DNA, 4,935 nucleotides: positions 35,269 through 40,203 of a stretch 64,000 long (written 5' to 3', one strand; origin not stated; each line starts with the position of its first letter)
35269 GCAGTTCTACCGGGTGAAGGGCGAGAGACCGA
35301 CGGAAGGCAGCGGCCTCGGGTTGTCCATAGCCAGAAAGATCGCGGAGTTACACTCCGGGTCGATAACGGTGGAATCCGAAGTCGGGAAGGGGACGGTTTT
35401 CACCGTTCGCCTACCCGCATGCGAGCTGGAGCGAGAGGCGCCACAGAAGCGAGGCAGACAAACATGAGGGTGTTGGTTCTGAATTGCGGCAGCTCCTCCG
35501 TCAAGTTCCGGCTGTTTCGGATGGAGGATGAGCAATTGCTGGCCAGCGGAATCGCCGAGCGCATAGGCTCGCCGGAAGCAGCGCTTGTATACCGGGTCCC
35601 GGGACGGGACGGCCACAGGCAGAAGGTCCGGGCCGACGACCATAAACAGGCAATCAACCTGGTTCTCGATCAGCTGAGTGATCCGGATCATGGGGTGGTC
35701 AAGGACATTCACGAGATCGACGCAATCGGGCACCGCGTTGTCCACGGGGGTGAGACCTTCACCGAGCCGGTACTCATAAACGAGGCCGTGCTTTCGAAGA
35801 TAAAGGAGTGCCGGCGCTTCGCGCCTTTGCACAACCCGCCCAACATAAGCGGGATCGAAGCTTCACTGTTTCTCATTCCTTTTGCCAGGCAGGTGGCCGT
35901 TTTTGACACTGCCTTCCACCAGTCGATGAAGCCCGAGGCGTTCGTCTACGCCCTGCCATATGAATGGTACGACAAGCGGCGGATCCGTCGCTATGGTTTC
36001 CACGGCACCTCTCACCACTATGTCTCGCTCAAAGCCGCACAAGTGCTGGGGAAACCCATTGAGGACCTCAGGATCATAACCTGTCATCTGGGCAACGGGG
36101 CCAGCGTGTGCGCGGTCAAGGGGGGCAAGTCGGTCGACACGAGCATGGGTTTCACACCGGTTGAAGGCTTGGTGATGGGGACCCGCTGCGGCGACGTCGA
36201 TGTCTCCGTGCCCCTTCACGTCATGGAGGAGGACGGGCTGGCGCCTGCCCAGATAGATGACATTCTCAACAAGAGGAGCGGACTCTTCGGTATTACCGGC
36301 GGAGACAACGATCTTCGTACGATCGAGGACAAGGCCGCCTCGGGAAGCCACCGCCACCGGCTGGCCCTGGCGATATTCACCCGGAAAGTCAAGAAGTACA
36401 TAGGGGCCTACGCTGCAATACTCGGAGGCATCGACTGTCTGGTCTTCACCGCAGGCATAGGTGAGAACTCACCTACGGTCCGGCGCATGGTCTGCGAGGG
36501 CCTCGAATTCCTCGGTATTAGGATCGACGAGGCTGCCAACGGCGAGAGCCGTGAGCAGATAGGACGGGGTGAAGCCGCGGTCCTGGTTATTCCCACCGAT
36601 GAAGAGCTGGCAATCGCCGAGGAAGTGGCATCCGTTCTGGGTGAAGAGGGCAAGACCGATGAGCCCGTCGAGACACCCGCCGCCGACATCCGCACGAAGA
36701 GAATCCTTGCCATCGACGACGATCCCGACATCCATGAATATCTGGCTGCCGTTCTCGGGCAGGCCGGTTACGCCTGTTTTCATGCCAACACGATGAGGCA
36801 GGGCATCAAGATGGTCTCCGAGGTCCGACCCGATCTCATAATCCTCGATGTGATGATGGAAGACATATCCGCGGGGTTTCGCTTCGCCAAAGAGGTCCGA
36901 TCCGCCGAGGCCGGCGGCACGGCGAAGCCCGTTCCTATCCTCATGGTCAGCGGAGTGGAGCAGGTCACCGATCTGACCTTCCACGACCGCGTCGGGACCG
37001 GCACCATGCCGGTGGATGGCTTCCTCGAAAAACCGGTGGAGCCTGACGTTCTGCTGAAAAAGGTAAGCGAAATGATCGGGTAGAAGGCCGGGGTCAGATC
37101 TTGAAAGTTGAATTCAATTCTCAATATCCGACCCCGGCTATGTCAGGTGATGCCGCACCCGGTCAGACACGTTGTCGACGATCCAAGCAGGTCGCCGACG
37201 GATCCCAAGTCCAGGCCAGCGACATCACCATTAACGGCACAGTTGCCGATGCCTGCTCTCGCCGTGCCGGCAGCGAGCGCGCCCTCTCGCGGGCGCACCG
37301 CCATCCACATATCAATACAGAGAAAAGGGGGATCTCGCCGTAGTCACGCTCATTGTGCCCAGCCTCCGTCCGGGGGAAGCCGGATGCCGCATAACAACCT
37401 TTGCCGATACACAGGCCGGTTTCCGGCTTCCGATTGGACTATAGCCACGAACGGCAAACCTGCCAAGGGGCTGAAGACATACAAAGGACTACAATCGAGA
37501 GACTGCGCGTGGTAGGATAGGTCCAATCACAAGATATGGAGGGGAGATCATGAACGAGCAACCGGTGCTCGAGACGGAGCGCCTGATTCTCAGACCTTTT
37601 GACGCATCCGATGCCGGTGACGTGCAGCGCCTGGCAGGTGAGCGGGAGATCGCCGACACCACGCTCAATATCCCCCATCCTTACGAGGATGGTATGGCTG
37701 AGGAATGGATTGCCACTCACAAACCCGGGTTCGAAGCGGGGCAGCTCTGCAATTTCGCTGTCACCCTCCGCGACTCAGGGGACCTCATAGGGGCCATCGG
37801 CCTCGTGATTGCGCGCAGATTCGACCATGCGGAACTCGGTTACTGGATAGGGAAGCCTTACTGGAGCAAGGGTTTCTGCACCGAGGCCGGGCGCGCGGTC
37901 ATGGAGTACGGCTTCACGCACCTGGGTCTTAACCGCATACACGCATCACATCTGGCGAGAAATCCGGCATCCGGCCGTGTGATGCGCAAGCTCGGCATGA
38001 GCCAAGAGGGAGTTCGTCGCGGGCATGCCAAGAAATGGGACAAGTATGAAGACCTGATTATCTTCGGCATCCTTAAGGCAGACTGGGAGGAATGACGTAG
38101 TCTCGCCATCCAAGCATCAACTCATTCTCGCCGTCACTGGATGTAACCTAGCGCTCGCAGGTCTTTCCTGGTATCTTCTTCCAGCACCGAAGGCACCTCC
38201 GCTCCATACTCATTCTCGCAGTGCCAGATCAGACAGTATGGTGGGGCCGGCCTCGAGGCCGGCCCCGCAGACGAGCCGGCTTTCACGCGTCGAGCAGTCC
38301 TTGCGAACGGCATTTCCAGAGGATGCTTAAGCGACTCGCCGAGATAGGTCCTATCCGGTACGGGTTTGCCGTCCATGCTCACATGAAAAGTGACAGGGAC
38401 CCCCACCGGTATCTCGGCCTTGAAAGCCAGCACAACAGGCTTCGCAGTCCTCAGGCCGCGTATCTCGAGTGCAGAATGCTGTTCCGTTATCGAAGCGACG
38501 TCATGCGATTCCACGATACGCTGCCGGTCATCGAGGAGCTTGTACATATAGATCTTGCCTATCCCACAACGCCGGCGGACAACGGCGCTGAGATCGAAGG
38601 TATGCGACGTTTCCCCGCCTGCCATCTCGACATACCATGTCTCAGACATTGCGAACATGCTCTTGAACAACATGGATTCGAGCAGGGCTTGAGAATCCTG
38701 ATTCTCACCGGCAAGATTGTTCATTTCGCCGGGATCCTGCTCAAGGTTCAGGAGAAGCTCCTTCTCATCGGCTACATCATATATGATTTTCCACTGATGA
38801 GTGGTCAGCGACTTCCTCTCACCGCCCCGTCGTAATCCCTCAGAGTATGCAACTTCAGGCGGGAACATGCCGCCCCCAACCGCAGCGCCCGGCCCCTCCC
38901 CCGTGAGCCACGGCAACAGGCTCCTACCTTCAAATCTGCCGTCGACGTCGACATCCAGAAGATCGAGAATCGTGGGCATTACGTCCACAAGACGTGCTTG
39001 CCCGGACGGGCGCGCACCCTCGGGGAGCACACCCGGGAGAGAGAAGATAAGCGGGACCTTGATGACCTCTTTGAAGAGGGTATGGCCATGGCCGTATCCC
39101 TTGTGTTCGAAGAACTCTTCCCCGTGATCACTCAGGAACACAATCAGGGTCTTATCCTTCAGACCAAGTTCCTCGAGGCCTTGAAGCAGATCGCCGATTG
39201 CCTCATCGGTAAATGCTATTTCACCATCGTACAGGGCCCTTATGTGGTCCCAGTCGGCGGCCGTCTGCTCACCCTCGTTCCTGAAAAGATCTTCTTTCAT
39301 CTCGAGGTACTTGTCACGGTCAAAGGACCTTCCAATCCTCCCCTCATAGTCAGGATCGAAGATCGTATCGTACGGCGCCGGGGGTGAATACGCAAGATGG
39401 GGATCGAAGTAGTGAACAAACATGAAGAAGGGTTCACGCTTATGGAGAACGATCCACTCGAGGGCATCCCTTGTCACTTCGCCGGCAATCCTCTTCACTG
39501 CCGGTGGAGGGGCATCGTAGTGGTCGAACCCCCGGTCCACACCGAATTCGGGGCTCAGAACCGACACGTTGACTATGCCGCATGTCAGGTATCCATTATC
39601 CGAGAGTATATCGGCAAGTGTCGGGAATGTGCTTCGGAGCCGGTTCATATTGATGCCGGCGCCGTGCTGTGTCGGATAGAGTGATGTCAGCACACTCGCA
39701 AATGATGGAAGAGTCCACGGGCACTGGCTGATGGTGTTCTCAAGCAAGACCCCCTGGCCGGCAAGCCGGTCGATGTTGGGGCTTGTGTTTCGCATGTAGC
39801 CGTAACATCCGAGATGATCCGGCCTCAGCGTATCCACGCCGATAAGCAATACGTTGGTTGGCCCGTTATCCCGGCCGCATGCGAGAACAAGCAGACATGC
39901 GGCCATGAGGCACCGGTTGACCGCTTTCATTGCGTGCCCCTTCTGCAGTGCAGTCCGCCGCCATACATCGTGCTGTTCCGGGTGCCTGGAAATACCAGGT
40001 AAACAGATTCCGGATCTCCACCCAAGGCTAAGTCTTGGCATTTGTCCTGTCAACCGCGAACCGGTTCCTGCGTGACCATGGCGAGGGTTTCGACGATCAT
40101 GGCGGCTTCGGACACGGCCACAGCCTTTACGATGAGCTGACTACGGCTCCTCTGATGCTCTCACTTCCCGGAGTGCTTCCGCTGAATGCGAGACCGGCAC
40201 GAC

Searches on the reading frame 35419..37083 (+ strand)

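Call 68: search_protein_families(library=pfam, proteins=[window:35419-37083:+], max_evalue=0.00001)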
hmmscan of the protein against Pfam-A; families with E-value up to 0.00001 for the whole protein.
window:35419-37083:+ (554 aa): 2 families
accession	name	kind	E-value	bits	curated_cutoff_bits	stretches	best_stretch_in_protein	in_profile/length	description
PF00871.23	Acetate_kinase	-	9.8e-148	492.4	22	1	18-401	2-392/392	Acetokinase family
PF00072.30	Response_reg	-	2.9e-16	60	30.2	1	429-549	1-110/111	Response regulator receiver domain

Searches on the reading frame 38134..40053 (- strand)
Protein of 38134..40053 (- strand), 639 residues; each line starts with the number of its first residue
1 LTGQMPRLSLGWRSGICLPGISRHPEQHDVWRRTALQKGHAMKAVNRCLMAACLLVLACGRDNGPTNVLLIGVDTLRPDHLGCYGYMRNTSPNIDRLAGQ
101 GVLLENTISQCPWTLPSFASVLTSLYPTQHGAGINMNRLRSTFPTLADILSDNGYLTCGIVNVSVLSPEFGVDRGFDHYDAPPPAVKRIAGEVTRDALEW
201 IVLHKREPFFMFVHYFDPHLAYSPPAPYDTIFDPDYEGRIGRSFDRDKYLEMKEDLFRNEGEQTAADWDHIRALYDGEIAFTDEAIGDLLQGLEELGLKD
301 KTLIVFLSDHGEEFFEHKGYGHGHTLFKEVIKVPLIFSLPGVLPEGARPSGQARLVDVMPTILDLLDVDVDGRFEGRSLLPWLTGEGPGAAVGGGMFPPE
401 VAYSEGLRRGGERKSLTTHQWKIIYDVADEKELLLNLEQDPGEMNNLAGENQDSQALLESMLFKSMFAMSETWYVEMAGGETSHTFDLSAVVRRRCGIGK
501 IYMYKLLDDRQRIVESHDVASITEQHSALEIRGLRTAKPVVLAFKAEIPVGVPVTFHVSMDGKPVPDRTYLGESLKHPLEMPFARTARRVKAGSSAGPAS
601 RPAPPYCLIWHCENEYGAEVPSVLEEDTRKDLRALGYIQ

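Call 42: search_protein_families(library=pfam, proteins=[window:38134-40053:-], max_evalue=0.00001)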
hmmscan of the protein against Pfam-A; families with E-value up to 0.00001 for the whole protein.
window:38134-40053:- (639 aa): 3 families
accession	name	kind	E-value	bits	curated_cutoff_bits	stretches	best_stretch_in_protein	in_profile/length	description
PF00884.28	Sulfatase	-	1e-45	156.8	25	1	67-368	2-301/301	Sulfatase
PF01663.27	Phosphodiest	-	1.9e-13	51.2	23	0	68-131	1-61/342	Type I phosphodiesterase / nucleotide pyrophosphatase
PF16347.10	SGSH_C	-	3.9e-10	40.5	29.3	1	324-455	9-139/154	N-sulphoglucosamine sulphohydrolase, C-terminal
